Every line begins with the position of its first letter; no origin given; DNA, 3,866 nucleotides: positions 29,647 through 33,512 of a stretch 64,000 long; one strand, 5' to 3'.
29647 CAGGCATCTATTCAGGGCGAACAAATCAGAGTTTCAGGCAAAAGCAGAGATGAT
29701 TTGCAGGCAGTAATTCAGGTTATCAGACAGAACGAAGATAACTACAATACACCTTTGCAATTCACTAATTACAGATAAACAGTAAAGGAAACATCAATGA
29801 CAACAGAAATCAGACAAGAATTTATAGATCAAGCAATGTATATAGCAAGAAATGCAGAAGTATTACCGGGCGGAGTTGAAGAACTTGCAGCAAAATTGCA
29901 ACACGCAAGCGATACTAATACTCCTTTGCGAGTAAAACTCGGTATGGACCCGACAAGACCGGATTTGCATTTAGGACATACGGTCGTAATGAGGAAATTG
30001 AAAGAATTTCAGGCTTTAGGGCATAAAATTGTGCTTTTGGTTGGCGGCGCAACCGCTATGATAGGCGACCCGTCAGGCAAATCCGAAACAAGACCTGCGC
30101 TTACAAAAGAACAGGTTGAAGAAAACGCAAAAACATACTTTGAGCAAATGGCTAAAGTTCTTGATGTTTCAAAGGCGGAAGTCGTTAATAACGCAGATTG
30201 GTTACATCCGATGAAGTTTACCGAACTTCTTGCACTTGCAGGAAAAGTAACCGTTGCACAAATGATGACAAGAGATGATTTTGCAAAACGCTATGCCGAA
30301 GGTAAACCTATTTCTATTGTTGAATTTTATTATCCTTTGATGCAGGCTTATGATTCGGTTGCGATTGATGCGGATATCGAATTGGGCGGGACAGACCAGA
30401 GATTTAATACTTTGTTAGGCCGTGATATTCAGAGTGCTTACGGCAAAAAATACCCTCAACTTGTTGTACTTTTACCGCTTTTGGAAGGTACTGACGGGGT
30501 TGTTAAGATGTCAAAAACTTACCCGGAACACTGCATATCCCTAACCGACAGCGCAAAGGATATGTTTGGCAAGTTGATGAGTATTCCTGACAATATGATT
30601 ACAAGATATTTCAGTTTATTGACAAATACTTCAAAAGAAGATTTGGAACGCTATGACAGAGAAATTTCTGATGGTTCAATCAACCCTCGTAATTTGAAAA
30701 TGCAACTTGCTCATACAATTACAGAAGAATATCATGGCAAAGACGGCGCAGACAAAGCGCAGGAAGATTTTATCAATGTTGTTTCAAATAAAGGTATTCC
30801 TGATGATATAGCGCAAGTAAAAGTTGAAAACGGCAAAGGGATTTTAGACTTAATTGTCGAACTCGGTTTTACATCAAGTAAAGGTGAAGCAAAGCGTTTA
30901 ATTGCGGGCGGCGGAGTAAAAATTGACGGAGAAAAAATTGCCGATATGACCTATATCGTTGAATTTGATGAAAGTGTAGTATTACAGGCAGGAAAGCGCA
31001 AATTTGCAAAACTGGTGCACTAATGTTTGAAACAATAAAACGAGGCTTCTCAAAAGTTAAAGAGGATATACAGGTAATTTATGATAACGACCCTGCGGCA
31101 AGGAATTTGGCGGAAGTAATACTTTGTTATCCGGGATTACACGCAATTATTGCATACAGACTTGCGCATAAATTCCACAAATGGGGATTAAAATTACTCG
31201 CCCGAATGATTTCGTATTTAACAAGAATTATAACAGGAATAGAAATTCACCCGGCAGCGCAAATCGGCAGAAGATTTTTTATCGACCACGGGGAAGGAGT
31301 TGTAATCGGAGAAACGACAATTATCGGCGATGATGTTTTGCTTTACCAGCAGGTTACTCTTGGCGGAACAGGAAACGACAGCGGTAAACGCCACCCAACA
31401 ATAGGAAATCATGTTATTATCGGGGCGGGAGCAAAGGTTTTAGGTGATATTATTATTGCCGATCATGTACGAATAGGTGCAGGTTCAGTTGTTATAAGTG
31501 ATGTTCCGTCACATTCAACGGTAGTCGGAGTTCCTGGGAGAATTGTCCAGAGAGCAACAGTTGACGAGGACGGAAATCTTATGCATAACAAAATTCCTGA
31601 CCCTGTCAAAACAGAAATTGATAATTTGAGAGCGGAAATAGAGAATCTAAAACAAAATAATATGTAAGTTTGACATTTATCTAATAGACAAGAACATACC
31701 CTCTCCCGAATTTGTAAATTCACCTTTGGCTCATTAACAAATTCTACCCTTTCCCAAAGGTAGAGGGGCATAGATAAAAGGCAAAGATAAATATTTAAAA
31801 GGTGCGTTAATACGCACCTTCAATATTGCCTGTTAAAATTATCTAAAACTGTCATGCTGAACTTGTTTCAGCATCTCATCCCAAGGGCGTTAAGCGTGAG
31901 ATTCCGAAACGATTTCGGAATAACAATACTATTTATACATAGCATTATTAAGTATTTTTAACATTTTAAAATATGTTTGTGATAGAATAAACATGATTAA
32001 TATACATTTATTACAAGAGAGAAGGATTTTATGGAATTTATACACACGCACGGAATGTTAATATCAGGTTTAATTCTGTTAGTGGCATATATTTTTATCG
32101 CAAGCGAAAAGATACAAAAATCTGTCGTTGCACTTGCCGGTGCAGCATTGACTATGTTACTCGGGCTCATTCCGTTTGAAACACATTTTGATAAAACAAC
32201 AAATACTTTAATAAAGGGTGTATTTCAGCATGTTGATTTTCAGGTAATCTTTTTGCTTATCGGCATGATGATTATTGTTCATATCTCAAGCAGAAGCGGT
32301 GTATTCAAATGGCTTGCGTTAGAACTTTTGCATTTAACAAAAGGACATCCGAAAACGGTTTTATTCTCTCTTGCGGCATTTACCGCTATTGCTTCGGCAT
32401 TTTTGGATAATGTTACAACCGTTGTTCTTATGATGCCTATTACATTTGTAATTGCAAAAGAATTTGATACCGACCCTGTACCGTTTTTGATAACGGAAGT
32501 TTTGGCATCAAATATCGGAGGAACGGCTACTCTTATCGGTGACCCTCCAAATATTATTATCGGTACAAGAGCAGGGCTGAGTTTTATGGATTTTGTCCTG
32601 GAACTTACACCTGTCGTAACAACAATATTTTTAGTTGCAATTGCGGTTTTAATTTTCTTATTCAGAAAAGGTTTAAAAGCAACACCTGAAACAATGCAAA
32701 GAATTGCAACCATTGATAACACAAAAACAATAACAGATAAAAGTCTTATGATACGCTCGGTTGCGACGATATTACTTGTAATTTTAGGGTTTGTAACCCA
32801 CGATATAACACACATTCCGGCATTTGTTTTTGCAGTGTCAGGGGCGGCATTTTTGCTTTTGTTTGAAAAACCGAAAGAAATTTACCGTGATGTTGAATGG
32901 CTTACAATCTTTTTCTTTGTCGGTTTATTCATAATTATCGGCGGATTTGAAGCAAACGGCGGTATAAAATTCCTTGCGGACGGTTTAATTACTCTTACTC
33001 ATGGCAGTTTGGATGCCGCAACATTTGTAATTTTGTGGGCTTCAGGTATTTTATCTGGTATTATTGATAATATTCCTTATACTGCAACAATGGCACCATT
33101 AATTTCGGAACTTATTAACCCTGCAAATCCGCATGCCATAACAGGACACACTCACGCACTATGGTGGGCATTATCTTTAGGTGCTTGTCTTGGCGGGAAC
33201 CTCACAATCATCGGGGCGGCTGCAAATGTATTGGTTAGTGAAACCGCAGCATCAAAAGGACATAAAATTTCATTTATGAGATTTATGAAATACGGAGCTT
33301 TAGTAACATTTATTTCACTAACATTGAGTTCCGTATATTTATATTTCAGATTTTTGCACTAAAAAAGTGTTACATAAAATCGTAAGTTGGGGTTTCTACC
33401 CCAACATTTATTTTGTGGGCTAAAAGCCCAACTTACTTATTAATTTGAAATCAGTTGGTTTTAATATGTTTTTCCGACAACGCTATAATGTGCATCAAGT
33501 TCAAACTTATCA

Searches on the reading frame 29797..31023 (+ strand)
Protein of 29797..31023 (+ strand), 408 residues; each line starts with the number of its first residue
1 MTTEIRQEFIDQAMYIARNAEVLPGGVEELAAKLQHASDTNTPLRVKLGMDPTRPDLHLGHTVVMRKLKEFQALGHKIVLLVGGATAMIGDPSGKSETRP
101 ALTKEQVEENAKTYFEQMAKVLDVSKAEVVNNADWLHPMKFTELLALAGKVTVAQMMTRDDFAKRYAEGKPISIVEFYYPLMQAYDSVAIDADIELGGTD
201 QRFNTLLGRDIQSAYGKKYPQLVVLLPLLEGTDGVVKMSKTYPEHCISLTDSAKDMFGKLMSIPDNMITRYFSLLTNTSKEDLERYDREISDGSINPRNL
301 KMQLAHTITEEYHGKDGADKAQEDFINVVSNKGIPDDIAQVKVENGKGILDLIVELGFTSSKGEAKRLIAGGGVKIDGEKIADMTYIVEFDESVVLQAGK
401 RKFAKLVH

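Call 72: search_protein_families(library=pfam, proteins=[window:29797-31023:+], max_evalue=0.00001)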
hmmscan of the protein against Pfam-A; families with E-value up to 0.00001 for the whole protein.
window:29797-31023:+ (408 aa): 3 families
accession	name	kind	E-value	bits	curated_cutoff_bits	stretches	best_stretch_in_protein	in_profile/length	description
PF00579.31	tRNA-synt_1b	-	2e-78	264.1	21.1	1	41-328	3-290/292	tRNA synthetases class I (W and Y)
PF22421.1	SYY_C-terminal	-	1.1e-09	38.5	27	1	336-403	7-80/83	Tyrosine--tRNA ligase SYY-like C-terminal domain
PF01479.30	S4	-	2e-07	31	22.8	1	351-391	5-45/48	S4 domain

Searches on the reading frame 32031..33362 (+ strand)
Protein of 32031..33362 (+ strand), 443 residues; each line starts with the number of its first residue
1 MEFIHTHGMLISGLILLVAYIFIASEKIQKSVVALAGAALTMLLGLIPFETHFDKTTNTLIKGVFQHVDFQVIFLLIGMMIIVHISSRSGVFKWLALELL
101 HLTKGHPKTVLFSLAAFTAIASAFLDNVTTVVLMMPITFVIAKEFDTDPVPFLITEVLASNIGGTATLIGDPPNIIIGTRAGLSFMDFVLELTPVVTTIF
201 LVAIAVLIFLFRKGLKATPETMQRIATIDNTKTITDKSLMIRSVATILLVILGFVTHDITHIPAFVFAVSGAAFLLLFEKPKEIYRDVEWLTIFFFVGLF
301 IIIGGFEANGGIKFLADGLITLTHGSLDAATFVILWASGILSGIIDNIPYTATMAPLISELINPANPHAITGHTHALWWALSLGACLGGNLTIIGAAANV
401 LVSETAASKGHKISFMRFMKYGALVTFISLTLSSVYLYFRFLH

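Call 72: search_protein_families(library=pfam, proteins=[window:32031-33362:+], max_evalue=0.00001)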
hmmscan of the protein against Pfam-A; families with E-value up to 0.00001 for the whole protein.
window:32031-33362:+ (443 aa): 4 families
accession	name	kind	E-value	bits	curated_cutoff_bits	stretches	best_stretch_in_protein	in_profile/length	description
PF03600.22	CitMHS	-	1e-85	288.3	31.9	1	20-384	1-336/336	Citrate transporter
PF02040.21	ArsB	-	1.5e-19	71.1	22.2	1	24-439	16-421/423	Arsenical pump membrane protein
PF16980.11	CitMHS_2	-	5.1e-11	42.3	25.7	1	99-437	89-446/448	Putative citrate transport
PF06450.18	NhaB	-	1.7e-06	27.6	27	1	159-208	212-261/515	Bacterial Na+/H+ antiporter B (NhaB)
